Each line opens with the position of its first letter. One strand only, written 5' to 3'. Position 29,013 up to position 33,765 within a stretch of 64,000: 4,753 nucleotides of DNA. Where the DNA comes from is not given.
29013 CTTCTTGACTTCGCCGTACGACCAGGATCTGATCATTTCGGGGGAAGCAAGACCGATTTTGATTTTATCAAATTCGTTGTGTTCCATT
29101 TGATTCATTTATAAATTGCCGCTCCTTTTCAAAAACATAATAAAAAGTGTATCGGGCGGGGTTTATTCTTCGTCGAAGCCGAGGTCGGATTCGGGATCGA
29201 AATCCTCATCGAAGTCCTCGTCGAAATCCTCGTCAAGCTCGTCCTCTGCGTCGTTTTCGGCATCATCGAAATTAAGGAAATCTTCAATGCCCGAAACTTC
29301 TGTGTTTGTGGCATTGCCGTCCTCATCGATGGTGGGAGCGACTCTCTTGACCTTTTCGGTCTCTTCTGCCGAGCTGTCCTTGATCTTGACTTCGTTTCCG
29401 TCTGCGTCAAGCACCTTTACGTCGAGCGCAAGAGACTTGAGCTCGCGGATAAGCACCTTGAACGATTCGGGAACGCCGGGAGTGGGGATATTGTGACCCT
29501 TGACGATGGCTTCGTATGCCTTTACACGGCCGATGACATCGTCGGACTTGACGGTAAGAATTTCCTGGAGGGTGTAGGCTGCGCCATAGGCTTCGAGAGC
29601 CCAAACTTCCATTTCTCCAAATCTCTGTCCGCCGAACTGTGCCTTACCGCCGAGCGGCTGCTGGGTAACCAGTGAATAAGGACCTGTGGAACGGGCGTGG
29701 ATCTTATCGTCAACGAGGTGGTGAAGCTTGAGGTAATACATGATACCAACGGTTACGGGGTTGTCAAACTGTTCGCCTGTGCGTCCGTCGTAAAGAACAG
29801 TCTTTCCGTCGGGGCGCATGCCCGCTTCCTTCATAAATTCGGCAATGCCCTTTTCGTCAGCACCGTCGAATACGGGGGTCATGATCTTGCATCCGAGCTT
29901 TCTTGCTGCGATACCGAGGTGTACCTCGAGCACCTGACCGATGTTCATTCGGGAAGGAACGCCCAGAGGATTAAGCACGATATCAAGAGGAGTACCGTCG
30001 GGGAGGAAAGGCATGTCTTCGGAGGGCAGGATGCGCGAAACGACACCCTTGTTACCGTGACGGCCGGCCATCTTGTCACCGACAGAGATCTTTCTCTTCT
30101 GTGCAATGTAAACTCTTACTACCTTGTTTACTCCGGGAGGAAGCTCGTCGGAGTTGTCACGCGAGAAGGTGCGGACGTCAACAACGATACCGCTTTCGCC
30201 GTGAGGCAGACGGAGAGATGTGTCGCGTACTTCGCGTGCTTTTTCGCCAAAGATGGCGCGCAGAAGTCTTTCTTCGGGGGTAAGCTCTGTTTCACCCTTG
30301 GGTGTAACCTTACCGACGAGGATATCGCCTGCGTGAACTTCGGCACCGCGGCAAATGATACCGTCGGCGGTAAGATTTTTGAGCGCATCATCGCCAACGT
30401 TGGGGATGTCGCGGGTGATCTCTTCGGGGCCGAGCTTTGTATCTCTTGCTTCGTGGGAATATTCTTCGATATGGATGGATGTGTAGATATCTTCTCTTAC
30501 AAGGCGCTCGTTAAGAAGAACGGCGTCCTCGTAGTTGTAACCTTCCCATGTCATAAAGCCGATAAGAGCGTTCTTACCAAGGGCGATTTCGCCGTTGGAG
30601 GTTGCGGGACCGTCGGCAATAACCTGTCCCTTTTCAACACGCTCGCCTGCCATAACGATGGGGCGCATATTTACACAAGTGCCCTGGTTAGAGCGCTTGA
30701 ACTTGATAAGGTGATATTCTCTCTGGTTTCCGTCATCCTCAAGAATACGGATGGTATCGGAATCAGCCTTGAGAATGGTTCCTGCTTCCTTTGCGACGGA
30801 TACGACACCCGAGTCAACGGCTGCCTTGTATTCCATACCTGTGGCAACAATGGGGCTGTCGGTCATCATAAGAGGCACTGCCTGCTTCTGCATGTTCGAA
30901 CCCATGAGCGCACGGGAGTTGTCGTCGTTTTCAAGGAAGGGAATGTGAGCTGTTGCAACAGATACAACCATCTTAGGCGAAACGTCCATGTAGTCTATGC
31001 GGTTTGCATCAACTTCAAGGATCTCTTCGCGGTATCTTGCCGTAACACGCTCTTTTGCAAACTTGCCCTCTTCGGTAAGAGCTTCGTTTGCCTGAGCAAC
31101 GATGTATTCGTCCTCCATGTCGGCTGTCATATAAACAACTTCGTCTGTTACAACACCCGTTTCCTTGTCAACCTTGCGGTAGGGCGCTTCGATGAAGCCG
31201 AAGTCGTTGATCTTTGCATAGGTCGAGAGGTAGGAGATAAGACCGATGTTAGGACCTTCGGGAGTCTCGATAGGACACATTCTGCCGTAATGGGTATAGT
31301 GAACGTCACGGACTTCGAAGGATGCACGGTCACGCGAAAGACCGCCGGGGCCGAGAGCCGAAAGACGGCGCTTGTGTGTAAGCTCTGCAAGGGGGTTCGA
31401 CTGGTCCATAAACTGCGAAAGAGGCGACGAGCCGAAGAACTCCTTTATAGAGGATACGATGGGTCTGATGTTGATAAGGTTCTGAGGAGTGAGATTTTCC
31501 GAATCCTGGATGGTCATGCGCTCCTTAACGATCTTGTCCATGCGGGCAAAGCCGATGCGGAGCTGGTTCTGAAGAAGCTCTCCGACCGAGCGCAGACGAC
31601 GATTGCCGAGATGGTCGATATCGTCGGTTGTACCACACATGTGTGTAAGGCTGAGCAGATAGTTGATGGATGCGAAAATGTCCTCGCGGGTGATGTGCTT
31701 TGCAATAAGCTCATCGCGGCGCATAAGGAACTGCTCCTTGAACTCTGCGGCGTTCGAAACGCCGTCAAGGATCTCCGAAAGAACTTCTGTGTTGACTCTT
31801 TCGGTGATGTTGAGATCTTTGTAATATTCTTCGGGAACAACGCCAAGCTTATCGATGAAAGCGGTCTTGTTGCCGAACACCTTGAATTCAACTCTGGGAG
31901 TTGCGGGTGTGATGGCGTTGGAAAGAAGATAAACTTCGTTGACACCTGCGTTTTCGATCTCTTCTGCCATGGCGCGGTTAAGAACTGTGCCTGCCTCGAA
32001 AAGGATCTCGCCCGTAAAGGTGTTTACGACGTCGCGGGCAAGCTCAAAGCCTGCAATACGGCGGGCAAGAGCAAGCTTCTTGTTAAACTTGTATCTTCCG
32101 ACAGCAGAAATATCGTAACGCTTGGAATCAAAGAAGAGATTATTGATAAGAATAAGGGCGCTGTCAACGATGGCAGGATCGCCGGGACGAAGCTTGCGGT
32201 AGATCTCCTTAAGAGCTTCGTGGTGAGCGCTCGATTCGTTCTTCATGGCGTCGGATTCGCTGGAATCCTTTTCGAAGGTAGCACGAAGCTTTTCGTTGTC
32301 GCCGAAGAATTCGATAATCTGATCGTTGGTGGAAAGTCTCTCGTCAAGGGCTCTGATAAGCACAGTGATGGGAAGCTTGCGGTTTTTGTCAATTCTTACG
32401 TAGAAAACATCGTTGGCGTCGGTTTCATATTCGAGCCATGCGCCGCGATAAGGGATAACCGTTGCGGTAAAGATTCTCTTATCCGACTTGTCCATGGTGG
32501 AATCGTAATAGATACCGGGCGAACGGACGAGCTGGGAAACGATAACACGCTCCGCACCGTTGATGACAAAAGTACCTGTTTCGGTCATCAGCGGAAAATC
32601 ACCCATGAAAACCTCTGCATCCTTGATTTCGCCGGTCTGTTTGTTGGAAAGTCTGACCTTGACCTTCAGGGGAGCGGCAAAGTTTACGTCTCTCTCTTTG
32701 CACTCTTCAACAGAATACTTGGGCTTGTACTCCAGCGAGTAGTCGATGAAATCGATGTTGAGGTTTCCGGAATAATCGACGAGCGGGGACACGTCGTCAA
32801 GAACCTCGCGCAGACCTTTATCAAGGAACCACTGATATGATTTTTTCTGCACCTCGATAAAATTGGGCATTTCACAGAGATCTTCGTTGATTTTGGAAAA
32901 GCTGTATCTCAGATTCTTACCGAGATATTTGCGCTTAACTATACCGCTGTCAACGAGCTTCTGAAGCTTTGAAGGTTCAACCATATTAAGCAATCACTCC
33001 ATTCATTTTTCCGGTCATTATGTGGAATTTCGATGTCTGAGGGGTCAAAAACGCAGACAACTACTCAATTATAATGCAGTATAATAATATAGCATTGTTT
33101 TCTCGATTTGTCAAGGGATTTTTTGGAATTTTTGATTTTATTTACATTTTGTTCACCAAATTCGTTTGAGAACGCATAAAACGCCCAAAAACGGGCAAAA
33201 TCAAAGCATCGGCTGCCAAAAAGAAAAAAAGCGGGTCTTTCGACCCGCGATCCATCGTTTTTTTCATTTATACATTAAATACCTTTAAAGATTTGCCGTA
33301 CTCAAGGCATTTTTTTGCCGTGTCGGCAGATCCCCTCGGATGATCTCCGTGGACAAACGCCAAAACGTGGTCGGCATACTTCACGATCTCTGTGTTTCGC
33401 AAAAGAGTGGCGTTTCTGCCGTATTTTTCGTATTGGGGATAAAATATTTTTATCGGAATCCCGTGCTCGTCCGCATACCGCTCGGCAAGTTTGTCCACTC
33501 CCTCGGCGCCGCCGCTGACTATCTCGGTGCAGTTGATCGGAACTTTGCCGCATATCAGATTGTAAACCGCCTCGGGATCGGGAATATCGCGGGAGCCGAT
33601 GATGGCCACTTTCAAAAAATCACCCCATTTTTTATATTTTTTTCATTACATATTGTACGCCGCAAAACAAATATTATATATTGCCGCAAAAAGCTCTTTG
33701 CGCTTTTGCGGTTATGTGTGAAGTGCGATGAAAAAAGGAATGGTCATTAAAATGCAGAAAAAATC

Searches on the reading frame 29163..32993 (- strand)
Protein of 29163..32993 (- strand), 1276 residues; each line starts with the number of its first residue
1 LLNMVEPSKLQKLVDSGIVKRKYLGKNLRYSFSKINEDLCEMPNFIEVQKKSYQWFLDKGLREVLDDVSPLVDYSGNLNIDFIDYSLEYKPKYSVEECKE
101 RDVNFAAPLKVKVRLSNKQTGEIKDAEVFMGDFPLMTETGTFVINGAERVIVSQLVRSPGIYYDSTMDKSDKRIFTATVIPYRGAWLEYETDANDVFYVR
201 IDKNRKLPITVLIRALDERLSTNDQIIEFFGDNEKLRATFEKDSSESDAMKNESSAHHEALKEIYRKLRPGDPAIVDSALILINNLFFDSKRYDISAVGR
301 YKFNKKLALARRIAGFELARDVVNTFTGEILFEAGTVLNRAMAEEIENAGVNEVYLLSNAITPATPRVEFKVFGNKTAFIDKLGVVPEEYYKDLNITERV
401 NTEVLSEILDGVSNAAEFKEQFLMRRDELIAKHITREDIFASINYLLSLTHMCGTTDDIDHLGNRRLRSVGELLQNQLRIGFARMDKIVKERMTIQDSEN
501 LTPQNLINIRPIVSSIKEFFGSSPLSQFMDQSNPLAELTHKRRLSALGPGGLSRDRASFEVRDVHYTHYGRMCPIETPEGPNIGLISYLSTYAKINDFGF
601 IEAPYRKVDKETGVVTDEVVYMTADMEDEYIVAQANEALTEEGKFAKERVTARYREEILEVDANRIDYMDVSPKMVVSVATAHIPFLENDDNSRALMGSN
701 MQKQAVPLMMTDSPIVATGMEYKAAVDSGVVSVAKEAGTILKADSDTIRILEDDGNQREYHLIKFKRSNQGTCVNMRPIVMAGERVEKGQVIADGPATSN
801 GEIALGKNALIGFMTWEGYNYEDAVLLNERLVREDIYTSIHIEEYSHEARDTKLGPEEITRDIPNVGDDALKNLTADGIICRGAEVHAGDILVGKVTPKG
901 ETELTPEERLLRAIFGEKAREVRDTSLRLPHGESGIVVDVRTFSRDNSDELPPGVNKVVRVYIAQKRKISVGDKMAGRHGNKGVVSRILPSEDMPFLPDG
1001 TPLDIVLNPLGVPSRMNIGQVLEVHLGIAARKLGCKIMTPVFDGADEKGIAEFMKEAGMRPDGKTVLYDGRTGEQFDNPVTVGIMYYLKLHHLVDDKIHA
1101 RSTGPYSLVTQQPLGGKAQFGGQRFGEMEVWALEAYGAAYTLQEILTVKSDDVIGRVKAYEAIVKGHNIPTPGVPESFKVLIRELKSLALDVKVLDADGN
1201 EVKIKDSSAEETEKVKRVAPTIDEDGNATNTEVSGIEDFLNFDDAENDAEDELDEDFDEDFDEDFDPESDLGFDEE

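Call 8: search_protein_families(library=pfam, proteins=[window:29163-32993:-])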
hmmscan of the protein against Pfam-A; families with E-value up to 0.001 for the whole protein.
window:29163-32993:- (1276 aa): 6 families
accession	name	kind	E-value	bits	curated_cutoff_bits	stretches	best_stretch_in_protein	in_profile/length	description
PF00562.33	RNA_pol_Rpb2_6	-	5.8e-137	457.2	23.4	1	734-1119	2-373/373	RNA polymerase Rpb2, domain 6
PF04565.21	RNA_pol_Rpb2_3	-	2.9e-29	101.5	21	1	527-595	1-68/68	RNA polymerase Rpb2, domain 3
PF04560.25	RNA_pol_Rpb2_7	-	3.3e-28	98.4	32.1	1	1121-1195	1-85/87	RNA polymerase Rpb2, domain 7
PF04561.19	RNA_pol_Rpb2_2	-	1.7e-27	96.8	21.7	2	157-309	1-147/190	RNA polymerase Rpb2, domain 2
PF10385.14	RNA_pol_Rpb2_45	-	3.3e-26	91.5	28.2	1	605-672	1-66/66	RNA polymerase beta subunit external 1 domain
PF04563.20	RNA_pol_Rpb2_1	-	6.7e-19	68.7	28.2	1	48-512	5-201/203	RNA polymerase beta subunit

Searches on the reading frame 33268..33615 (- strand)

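Call 8: search_protein_families(library=pfam, proteins=[window:33268-33615:-])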
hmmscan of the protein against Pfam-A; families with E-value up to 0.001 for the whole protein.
window:33268-33615:- (115 aa): 3 families
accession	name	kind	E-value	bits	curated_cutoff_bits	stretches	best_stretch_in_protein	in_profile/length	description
PF10686.14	YAcAr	-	2.4e-10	40.5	28.2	1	1-65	1-66/66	YspA, cpYpsA-related SLOG family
PF02481.21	DNA_processg_A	-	1.5e-06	28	29.6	1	2-51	46-96/212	DNA recombination-mediator protein A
PF12694.12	cpYpsA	-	0.00081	19.6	26.2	0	44-111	13-94/145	Circularly permutated YpsA SLOG family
